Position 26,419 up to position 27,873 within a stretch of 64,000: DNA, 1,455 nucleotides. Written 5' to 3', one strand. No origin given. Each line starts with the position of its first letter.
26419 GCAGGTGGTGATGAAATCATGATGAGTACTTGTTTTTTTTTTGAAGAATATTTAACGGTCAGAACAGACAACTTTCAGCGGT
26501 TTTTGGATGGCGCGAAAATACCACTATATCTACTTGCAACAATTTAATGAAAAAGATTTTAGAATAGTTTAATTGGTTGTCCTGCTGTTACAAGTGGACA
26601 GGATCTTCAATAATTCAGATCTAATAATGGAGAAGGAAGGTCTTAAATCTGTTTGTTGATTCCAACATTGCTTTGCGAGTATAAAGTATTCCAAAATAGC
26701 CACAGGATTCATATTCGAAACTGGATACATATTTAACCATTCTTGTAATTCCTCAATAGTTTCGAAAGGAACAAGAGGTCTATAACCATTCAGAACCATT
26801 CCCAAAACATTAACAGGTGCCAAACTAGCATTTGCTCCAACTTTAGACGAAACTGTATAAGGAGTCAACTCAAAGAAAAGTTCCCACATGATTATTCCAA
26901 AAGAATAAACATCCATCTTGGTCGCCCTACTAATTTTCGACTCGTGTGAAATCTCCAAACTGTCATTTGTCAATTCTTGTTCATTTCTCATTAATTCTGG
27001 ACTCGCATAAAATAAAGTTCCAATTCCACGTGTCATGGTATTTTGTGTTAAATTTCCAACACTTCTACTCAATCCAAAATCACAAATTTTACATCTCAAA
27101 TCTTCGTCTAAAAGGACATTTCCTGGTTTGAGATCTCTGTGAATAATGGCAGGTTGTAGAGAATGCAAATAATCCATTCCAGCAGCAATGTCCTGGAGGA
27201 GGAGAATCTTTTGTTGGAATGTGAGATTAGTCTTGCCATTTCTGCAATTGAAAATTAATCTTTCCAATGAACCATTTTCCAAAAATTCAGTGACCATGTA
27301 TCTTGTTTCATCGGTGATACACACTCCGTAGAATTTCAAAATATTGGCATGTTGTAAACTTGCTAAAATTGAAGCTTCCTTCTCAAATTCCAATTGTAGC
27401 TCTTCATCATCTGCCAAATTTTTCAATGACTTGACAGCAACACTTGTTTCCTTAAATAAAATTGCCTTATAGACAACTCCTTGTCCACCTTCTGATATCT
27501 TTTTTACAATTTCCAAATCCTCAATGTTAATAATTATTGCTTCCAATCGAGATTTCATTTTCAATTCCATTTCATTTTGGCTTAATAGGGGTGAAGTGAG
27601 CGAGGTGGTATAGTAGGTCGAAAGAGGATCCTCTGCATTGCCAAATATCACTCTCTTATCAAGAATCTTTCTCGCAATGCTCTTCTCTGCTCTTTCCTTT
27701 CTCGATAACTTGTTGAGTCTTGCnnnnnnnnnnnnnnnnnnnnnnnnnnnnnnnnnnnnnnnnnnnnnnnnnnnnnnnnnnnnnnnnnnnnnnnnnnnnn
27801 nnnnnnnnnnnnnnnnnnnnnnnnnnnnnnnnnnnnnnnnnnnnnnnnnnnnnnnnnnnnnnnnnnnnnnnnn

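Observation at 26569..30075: Receptor-like TKL kinase with a chlamydial Pmp-type (GGAI/FxxN) beta-helix ectodomain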

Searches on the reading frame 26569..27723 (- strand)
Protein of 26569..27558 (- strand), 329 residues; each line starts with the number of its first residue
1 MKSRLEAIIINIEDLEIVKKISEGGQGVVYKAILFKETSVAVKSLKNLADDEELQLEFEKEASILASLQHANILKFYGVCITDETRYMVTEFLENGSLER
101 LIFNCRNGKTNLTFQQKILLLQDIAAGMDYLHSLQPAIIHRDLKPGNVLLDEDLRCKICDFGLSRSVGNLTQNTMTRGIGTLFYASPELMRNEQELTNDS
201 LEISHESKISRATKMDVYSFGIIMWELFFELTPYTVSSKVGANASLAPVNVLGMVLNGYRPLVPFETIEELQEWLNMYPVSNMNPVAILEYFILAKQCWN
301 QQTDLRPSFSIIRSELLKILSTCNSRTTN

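Call 34: search_solved_structures(query=window:26569-27558:-, max_evalue=1e-10, show_alignments=1)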
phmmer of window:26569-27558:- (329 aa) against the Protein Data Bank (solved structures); distinct sequences matched with E-value up to 1e-10: 1928 (the best 60 are shown).
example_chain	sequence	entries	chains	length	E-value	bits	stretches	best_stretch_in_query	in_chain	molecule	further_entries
3ppz_A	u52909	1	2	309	3.9e-32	114.8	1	14-232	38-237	Serine/threonine-protein kinase CTR1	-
3p86_A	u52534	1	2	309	1.9e-31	112.5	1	14-232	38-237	Serine/threonine-protein kinase CTR1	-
9p9u_A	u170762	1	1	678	1.5e-30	109.6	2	14-169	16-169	Epidermal growth factor receptor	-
9v71_A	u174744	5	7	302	4.4e-30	108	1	15-322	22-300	Chitin elicitor receptor kinase 1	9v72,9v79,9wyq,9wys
9v70_A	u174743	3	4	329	6.5e-30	107.5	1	15-322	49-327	Chitin elicitor receptor kinase 1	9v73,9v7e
6o8u_A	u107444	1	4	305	8.8e-30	107.1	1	19-195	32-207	Interleukin-1 receptor-associated kinase 4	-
9wyr_A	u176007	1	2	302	1e-29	106.9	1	15-322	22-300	Chitin elicitor receptor kinase 1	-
6o94_A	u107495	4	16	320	1.1e-29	106.7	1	19-195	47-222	Interleukin-1 receptor-associated kinase 4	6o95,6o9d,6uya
6n8g_A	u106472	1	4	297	1.4e-29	106.4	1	19-195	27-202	Interleukin-1 receptor-associated kinase 4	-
2o8y_A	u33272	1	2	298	1.4e-29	106.4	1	19-195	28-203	Interleukin-1 receptor-associated kinase 4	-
8br5_AAA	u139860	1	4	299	1.4e-29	106.4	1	19-195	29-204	Interleukin-1 receptor-associated kinase 4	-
7c2v_A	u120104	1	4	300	1.4e-29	106.4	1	19-195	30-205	Interleukin-1 receptor-associated kinase 4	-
2oib_A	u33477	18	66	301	1.5e-29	106.4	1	19-195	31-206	Interleukin-1 receptor-associated kinase 4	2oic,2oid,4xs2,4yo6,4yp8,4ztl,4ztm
4y73_A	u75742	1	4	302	1.5e-29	106.3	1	19-195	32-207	Interleukin-1 receptor-associated kinase 4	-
6mom_A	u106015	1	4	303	1.5e-29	106.3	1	19-195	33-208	Interleukin-1 receptor-associated kinase 4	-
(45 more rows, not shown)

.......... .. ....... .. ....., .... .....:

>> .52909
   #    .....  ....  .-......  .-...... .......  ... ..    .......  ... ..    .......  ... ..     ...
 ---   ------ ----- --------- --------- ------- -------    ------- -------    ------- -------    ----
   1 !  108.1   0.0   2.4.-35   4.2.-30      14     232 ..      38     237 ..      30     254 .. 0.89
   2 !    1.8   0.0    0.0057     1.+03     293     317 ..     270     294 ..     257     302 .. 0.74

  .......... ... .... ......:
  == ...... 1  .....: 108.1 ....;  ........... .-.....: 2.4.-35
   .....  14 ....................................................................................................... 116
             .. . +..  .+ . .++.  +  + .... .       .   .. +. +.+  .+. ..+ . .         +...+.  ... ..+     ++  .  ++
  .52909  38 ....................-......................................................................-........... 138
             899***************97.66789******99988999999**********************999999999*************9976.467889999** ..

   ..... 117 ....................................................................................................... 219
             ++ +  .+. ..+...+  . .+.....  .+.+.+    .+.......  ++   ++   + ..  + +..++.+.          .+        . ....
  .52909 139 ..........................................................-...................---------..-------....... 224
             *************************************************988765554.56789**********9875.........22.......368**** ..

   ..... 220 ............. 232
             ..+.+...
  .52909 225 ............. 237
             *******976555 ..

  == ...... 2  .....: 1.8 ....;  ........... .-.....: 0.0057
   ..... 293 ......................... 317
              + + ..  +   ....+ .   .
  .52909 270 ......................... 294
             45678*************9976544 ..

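Call 56: find_homologous_proteins(query=A4, max_evalue=1e-20)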
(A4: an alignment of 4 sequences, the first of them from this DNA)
Query A4 (4 sequences) (384 aa, profile of the alignment): 901 proteins with E <= 1e-20 among 8000 candidates; the best 120 are listed.
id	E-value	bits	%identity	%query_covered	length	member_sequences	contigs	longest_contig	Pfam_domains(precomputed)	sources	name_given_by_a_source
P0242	6.4e-123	428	43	99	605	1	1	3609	PF07714.24,PF00069.32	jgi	-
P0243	2.7e-101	357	40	98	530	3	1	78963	PF07714.24,PF00069.32,PF12330.15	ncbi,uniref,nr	ncbi:hypothetical protein FDP41_009158 [Naegleria fowleri]|uniref:non-specific serine/threonine prot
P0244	5.4e-97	343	45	82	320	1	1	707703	PF07714.24,PF00069.32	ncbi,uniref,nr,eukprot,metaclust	ncbi:predicted protein [Naegleria gruberi]|uniref:non-specific serine/threonine protein kinase n=1 T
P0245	6.1e-88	313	39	77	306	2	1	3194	PF07714.24,PF00069.32,PF03109.23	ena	-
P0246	6.9e-75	270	38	83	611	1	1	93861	PF07714.24,PF00069.32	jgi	jgi:tRNA A-37 threonylcarbamoyl transferase component Bud32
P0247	1.4e-71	259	39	85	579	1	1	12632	PF07714.24,PF00069.32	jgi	jgi:tRNA A-37 threonylcarbamoyl transferase component Bud32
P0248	2.6e-66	242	37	70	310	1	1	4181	PF07714.24,PF00069.32,PF17667.8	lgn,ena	-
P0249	7.3e-66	241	46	58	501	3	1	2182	PF07714.24,PF00069.32,PF03109.23,PF21700.4,PF07974.20,PF25024.1,PF00008.34,PF23301.2,PF23106.2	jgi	-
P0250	1.3e-64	236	37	85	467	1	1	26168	PF07714.24,PF00069.32,PF07974.20,PF23106.2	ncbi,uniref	ncbi:hypothetical protein AKO1_008222 [Acrasis kona]|uniref:Protein kinase domain-containing protein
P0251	1.7e-60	223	36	75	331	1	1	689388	PF07714.24,PF00069.32,PF03109.23,PF17667.8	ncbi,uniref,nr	ncbi:hypothetical protein C9374_002741 [Naegleria lovaniensis]|uniref:non-specific serine/threonine 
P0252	3.3e-60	222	37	61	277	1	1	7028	PF07714.24,PF00069.32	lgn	-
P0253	7.3e-59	217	33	87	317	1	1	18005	PF07714.24,PF00069.32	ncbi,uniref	ncbi:hypothetical protein AKO1_006130 [Acrasis kona]|uniref:Protein kinase domain-containing protein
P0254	6.0e-56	208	38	68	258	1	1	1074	PF07714.24,PF00069.32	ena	-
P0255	3.5e-54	202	35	54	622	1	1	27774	PF07714.24,PF00069.32,PF03109.23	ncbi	ncbi:hypothetical protein SLA2020_331690 [Shorea laevis]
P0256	8.8e-54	201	34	82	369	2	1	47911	PF07714.24,PF00069.32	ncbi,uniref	ncbi:serine/threonine-protein kinase DrkD [Acrasis kona]|uniref:Serine/threonine-protein kinase DrkD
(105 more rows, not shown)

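Call 67: find_encoding_contigs(protein=P0242, flank=3000, max_places=3)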
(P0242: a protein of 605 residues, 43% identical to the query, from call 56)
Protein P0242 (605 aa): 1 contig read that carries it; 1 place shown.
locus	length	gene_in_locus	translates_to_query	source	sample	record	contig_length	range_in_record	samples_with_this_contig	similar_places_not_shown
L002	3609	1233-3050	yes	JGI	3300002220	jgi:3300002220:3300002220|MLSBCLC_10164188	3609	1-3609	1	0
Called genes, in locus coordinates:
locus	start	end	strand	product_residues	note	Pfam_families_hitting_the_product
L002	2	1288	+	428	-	?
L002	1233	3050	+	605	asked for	PF00069:Pkinase, PF07714:PK_Tyr_Ser-Thr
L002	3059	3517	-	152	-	-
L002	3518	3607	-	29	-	?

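Call 77: find_encoding_contigs(protein=P0244, flank=6000, max_places=2)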
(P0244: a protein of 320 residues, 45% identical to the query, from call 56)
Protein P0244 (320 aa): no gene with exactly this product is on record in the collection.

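Call 78: find_encoding_contigs(protein=P0243, flank=6000, max_places=2)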
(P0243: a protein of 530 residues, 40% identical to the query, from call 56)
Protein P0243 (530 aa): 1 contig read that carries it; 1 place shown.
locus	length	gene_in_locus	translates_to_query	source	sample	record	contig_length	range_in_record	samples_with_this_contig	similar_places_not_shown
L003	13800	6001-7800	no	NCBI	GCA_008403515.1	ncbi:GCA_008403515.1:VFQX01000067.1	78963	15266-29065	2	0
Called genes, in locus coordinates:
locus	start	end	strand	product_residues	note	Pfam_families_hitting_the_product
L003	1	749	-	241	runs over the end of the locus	PF00620:RhoGAP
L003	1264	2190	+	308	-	PF00153:Mito_carr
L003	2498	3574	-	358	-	PF02338:OTU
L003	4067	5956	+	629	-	PF02415:Chlam_PMP (faint)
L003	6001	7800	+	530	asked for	PF12330:Haspin_kinase (weak), PF00069:Pkinase, PF07714:PK_Tyr_Ser-Thr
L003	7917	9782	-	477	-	PF00615:RGS (weak)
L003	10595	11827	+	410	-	PF01694:Rhomboid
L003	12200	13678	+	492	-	PF23381:Beta-prop_IFT122_1st, PF24814:WD40_Prp19, PF25174:Beta-prop_THOC3, PF25175:Beta-prop_WDR5, PF24105:Beta-prop_CAF1B_HIR1, PF24814:WD40_Prp19, PF25174:Beta-prop_THOC3, PF25175:Beta-prop_WDR5, +13 more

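Call 86: search_protein_families(library=pfam, proteins=[L003:3998-5956:+, L002:17-1288:+, P0246, P0247, P0249, P0250], max_evalue=0.01)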
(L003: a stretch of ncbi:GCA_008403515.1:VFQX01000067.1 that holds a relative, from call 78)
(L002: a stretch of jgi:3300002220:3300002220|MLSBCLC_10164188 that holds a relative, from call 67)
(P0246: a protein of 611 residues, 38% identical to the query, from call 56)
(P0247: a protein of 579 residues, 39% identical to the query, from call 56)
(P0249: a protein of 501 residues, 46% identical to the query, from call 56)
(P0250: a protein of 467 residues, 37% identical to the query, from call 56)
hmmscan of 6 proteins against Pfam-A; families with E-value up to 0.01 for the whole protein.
L003:3998-5956:+ (652 aa): 1 family
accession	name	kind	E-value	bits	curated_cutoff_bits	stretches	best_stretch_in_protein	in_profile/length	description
PF02415.23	Chlam_PMP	-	1.4e-05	25.3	20.6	0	565-580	2-18/19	Chlamydia polymorphic membrane protein (Chlamydia_PMP) repeat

L002:17-1288:+ (423 aa): 1 family
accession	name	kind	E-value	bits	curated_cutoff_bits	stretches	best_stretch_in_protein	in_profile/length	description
PF02415.23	Chlam_PMP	-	0.0005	20.5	20.6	0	357-370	4-17/19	Chlamydia polymorphic membrane protein (Chlamydia_PMP) repeat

P0246 (611 aa): 4 families
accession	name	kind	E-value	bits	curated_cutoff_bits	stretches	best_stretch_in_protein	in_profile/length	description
PF00069.31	Pkinase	-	9.7e-47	160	31.7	1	320-551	4-229/263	Protein kinase domain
PF07714.23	PK_Tyr_Ser-Thr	-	1.1e-45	156.4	23.1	1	317-605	1-257/258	Protein tyrosine and serine/threonine kinase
PF12330.14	Haspin_kinase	-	0.00016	21.3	25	1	304-465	87-255/364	Haspin like kinase domain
PF03109.22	ABC1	-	0.00037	20.2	22.9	0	380-465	139-216/244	ABC1 atypical kinase-like domain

P0247 (579 aa): 3 families
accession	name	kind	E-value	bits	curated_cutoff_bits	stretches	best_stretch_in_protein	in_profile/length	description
PF07714.23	PK_Tyr_Ser-Thr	-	2.9e-50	171.4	23.1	1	292-575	1-258/258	Protein tyrosine and serine/threonine kinase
PF00069.31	Pkinase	-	5.7e-50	170.6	31.7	1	295-572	4-258/263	Protein kinase domain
PF12330.14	Haspin_kinase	-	0.0047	16.4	25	0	384-511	200-305/364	Haspin like kinase domain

P0249 (501 aa): 12 families
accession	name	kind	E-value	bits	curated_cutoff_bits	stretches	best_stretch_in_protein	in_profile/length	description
PF00069.31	Pkinase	-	1.2e-41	143.3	31.7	1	310-481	2-166/263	Protein kinase domain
PF07714.23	PK_Tyr_Ser-Thr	-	3.5e-41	141.7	23.1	1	309-468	1-160/258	Protein tyrosine and serine/threonine kinase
PF07974.19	EGF_2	-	1.5e-18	67.2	22.1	4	106-137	1-32/32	EGF-like domain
PF23106.1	EGF_Teneurin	-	1.9e-17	63.4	24.3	3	111-138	2-28/30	Teneurin-like EGF domain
PF25024.1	EGF_TEN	-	1.3e-14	54.8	65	1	80-219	3-126/234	Teneurin EGF domain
PF00008.33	EGF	-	6.3e-09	36.4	21.5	2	153-173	6-30/32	EGF-like domain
PF03109.22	ABC1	-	1.7e-06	27.8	22.9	1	350-465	118-220/244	ABC1 atypical kinase-like domain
PF21700.4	EGF_DL_JAG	-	1.6e-05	25.3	27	0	157-177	3-23/26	Delta-like/Jagged, EGF-like domain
PF12330.14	Haspin_kinase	-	3e-05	23.7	25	1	435-464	229-258/364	Haspin like kinase domain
PF21795.3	JAG1-like_EGF2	-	4.6e-05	23.8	27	1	157-176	3-22/25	Protein jagged-1-like, atypical EGF2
PF12661.13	hEGF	-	0.0023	18.8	29.3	1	153-171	1-22/22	Human growth factor-like EGF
PF01636.29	APH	-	0.0042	17.3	23.2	1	417-459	149-197/239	Phosphotransferase enzyme family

P0250 (467 aa): 7 families
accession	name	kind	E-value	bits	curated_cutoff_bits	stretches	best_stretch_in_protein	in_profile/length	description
PF07714.23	PK_Tyr_Ser-Thr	-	6.3e-51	173.6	23.1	1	195-463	1-257/258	Protein tyrosine and serine/threonine kinase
PF00069.31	Pkinase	-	7.1e-51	173.6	31.7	1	198-463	4-260/263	Protein kinase domain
PF07974.19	EGF_2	-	5.5e-13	49.5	22.1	2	52-78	5-32/32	EGF-like domain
PF23106.1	EGF_Teneurin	-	1.8e-05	25.2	24.3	1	55-80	5-29/30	Teneurin-like EGF domain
PF21795.3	JAG1-like_EGF2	-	0.00073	20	27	1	59-78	3-22/25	Protein jagged-1-like, atypical EGF2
PF21700.4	EGF_DL_JAG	-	0.0017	18.8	27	1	58-80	2-24/26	Delta-like/Jagged, EGF-like domain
PF23301.1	EGF_PEAR1L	-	0.0067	16.9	37.5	1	37-85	2-42/49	Platelet endothelial aggregation receptor 1-like, EGF domain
